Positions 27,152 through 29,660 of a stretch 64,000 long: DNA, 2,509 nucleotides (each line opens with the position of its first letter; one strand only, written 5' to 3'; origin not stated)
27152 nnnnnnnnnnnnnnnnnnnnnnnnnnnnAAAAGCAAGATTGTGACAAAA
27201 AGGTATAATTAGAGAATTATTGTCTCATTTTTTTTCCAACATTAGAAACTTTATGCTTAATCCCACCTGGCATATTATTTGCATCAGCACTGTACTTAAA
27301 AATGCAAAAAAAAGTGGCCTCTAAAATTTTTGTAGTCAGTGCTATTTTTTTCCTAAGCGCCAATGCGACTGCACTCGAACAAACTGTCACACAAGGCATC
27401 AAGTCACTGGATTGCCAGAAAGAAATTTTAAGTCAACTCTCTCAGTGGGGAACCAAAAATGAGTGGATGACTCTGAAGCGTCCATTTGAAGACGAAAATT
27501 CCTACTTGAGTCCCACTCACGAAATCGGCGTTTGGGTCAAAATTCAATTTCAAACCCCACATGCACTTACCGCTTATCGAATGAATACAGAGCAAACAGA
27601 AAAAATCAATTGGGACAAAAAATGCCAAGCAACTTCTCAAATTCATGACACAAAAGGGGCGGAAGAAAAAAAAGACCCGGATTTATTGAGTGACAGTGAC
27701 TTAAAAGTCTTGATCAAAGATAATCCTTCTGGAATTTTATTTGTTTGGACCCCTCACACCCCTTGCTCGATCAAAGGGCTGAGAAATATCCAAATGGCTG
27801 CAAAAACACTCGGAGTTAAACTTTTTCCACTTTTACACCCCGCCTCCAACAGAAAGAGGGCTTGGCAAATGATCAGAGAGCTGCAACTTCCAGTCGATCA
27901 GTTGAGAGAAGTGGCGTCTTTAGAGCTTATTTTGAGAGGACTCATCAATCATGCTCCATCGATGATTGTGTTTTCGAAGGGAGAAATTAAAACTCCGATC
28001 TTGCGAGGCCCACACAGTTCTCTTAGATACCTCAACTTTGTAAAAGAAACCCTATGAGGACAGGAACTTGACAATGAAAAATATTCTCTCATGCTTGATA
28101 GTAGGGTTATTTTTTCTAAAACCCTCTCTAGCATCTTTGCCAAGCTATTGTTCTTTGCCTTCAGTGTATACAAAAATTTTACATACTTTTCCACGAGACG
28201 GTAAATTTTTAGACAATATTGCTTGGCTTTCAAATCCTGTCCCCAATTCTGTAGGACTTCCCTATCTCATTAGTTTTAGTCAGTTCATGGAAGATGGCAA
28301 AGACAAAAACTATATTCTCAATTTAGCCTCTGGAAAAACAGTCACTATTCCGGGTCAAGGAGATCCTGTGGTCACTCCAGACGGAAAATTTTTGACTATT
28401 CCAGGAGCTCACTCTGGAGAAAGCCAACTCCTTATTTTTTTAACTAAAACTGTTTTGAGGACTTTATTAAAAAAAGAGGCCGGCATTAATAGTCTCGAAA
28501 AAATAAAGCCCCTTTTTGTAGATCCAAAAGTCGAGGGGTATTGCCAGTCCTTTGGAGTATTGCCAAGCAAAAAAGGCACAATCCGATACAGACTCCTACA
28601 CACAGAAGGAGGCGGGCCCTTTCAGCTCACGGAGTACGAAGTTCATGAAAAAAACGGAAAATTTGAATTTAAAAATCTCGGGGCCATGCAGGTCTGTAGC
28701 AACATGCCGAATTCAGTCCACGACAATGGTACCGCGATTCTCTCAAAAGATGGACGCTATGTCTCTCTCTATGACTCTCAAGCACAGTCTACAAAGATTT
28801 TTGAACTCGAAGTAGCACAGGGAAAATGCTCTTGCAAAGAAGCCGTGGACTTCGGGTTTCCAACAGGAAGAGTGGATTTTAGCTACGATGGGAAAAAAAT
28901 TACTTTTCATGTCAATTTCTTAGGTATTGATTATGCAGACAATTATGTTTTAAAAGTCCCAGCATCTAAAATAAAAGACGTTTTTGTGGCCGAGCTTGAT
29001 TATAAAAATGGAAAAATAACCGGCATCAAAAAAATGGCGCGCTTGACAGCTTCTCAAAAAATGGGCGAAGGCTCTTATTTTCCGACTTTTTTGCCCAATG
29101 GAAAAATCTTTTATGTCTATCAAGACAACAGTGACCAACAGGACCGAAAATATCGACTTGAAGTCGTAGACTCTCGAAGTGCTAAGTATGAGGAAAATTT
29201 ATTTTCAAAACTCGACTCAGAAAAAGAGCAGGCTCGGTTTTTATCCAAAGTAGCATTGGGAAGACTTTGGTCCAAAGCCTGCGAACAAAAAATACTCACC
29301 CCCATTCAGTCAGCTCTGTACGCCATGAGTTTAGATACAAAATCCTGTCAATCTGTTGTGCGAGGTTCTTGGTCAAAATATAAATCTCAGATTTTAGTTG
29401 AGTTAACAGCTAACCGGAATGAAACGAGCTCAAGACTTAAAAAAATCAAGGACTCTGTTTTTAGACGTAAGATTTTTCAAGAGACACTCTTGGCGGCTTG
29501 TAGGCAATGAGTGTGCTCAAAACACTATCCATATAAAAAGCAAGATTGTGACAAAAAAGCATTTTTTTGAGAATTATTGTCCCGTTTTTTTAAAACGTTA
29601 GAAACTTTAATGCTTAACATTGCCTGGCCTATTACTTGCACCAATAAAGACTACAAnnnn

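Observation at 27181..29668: Duplicated ~130-bp promoter cassette (palindrome + sigma-54 promoter + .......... start) in front of two different operons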

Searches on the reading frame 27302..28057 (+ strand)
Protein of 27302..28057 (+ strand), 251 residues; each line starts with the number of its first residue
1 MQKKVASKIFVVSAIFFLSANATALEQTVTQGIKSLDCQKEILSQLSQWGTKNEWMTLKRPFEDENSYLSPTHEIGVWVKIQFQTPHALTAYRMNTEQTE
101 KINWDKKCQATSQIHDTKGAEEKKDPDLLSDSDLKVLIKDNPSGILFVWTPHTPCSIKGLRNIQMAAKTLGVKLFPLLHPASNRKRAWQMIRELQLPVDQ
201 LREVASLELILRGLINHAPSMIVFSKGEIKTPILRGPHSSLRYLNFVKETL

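Call 6: search_protein_families(library=pfam, proteins=[window:27302-28057:+], max_evalue=0.01)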
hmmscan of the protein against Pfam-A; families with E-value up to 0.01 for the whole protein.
window:27302-28057:+ (251 aa): 0 families

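Call 10: find_encoding_contigs(protein=window:27302-28057:+, flank=10000, max_places=6)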
Protein window:27302-28057:+ (251 aa): no gene with exactly this product is on record in the collection.

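Call 19: list_cluster_members(proteins=[P0001, window:27302-28057:+, window:26262-27179:+, window:35094-35954:+])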
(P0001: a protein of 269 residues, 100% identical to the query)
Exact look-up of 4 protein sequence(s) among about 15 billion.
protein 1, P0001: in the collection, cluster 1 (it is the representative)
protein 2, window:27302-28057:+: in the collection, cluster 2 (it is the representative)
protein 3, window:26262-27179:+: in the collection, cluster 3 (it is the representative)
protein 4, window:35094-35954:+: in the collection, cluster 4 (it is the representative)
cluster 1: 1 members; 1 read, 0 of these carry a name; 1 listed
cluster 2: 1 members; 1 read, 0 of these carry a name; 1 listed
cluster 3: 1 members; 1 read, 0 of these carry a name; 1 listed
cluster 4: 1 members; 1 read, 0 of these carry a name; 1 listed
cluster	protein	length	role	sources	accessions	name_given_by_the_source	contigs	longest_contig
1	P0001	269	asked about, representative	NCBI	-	-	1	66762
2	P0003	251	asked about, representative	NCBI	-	-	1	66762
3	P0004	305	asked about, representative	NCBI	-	-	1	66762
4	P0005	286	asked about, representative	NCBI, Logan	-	-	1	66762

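Call 29: search_protein_families(library=ncbifam, proteins=[window:27302-28057:+], max_evalue=0.001)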
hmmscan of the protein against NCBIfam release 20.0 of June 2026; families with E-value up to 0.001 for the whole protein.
window:27302-28057:+ (251 aa): 0 families

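Call 35: find_homologous_proteins(query=window:27302-28057:+)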
Query window:27302-28057:+ (251 aa): 2 proteins with E <= 0.001 among 386 candidates.
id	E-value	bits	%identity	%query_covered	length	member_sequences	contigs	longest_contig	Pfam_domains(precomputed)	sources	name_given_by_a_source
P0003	2.6e-164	563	100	100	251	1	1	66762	-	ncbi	-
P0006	8.0e-52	194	55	64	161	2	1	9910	-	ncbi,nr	ncbi:hypothetical protein HZA26_03530, partial [Candidatus Nomurabacteria bacterium]|nr:hypothetical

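Call 36: find_encoding_contigs(protein=P0006, flank=10000)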
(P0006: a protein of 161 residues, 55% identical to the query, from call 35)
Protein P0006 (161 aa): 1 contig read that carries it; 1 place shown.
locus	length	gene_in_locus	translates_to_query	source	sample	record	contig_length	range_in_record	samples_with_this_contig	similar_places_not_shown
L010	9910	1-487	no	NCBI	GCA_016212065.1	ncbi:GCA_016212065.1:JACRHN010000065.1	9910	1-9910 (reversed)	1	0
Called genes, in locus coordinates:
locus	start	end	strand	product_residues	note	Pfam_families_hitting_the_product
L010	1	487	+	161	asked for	?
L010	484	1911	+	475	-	-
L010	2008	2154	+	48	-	-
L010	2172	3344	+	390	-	-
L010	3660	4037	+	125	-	PF01850:PIN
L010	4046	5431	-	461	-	PF01212:Beta_elim_lyase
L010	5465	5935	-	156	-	PF11136:DUF2889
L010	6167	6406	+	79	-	-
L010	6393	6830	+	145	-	PF01850:PIN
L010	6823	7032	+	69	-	-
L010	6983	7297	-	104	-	PF13560:HTH_31, PF01381:HTH_3, PF13413:HTH_25 (weak)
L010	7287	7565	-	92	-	-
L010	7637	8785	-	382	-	PF02771:Acyl-CoA_dh_N, PF02770:Acyl-CoA_dh_M, PF00441:Acyl-CoA_dh_1, PF08028:Acyl-CoA_dh_2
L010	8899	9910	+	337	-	PF08240:ADH_N, PF00107:ADH_zinc_N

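Call 58: search_solved_structures(query=window:27302-28057:+, max_evalue=1)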
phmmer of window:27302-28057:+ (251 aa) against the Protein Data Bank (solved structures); distinct sequences matched with E-value up to 1: 0.

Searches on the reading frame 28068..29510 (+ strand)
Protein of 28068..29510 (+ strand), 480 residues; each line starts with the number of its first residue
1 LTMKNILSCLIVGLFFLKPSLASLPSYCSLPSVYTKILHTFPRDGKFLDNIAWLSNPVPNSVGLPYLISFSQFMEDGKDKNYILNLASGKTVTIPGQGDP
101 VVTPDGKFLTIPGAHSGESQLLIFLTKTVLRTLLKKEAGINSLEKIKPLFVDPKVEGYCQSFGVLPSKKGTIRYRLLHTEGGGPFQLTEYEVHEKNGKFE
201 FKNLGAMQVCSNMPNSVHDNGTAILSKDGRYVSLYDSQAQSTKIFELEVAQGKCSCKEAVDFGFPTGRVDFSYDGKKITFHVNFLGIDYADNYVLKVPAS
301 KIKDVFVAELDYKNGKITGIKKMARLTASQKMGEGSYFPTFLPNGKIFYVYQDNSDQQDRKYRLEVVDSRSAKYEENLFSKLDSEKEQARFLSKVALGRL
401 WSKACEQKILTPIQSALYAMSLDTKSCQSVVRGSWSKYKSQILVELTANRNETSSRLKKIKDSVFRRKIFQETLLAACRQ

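Call 6: search_protein_families(library=pfam, proteins=[window:28068-29510:+], max_evalue=0.01)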
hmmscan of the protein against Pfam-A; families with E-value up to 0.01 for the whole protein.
window:28068-29510:+ (480 aa): 1 family
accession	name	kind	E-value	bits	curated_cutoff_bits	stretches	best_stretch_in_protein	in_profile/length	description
PF07676.18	PD40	-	0.0015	18.8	20.9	0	336-349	11-24/38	WD40-like Beta Propeller Repeat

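Call 29: search_protein_families(library=ncbifam, proteins=[window:28095-29510:+], max_evalue=0.001)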
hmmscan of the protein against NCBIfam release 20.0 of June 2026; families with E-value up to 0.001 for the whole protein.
window:28095-29510:+ (471 aa): 0 families

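Call 38: find_homologous_proteins(query=window:28095-29510:+)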
Query window:28095-29510:+ (471 aa): 29 proteins with E <= 0.001 among 7587 candidates.
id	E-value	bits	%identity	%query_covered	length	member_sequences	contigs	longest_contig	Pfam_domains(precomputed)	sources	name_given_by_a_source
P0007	0.0e+0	1067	100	100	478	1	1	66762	-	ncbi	-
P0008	1.0e-207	709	67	99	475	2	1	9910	-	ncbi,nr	ncbi:hypothetical protein HZA26_03525 [Candidatus Nomurabacteria bacterium]|nr:hypothetical protein 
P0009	2.5e-111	391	47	86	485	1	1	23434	-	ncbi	-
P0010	6.1e-55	205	33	87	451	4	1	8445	-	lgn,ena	-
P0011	3.6e-52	196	32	90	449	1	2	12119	-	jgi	jgi:hypothetical protein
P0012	1.1e-51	194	32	89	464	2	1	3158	-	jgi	jgi:hypothetical protein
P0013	2.0e-51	193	33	90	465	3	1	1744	-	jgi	jgi:hypothetical protein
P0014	1.3e-50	191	33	87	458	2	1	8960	-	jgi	jgi:hypothetical protein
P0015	1.4e-50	191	32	87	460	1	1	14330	-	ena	-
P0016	2.9e-49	186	33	92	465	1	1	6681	-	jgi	jgi:hypothetical protein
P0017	4.8e-49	186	30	92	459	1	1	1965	-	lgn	-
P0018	3.5e-48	183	32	87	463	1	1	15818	-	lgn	-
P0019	1.2e-47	181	33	87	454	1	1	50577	-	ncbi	-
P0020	1.9e-47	180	31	91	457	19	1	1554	-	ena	-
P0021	4.0e-47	179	32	87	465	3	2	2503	-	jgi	jgi:hypothetical protein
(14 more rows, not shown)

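Call 39: find_encoding_contigs(protein=P0009, flank=10000)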
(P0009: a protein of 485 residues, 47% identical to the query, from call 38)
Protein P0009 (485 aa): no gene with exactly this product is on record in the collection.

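Call 40: find_encoding_contigs(protein=P0007, flank=10000)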
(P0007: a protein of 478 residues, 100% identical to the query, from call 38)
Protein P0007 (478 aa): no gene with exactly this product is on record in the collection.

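Call 41: find_encoding_contigs(protein=P0019, flank=6000, max_places=3)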
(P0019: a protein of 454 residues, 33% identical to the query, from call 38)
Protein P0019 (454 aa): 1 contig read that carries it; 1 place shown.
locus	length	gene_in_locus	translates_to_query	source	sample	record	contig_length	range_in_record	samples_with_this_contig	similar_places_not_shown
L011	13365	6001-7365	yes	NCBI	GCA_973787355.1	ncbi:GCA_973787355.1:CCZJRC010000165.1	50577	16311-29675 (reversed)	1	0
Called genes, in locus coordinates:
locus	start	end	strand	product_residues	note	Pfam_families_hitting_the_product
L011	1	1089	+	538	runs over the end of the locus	PF02366:PMT, PF09594:GT87 (weak)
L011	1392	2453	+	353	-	PF01075:Glyco_transf_9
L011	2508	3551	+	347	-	PF24827:AstE_AspA_cat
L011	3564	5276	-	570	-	PF20142:Scaffold, PF01471:PG_binding_1, PF03734:YkuD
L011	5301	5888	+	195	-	PF05951:Peptidase_M15_2, PF08291:Peptidase_M15_3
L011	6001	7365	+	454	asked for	-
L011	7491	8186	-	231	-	-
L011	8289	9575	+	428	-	-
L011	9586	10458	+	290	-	PF02668:TauD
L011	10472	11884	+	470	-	PF00144:Beta-lactamase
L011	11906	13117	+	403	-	PF00067:p450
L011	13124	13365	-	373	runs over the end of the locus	PF13439:Glyco_transf_4, PF13579:Glyco_trans_4_4, PF20706:GT4-conflict, PF00534:Glycos_transf_1, PF13692:Glyco_trans_1_4, PF13524:Glyco_trans_1_2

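Call 42: find_encoding_contigs(protein=P0010, flank=6000, max_places=3)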
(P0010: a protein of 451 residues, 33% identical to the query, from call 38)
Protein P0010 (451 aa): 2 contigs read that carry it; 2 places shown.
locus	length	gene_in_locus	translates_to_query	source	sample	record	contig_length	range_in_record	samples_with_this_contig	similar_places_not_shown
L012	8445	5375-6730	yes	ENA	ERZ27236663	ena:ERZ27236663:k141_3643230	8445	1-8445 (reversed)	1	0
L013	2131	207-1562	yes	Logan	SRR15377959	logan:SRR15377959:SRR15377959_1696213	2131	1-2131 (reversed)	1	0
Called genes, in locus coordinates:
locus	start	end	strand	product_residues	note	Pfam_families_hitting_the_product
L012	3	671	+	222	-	?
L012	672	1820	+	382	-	PF07690:MFS_1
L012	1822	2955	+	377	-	PF01757:Acyl_transf_3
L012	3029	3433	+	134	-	PF01243:PNPOx_N, PF12900:Pyridox_ox_2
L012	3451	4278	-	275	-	PF13560:HTH_31, PF17765:MLTR_LBD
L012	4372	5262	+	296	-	PF01370:Epimerase, PF04321:RmlD_sub_bind (weak), PF05368:NmrA, PF13460:NAD_binding_10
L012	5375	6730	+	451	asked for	-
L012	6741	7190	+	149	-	-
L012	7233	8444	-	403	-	?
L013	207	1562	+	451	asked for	-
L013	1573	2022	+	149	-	-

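Call 59: search_solved_structures(query=window:28074-29510:+, max_evalue=1)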
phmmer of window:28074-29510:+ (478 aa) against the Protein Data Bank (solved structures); distinct sequences matched with E-value up to 1: 0.
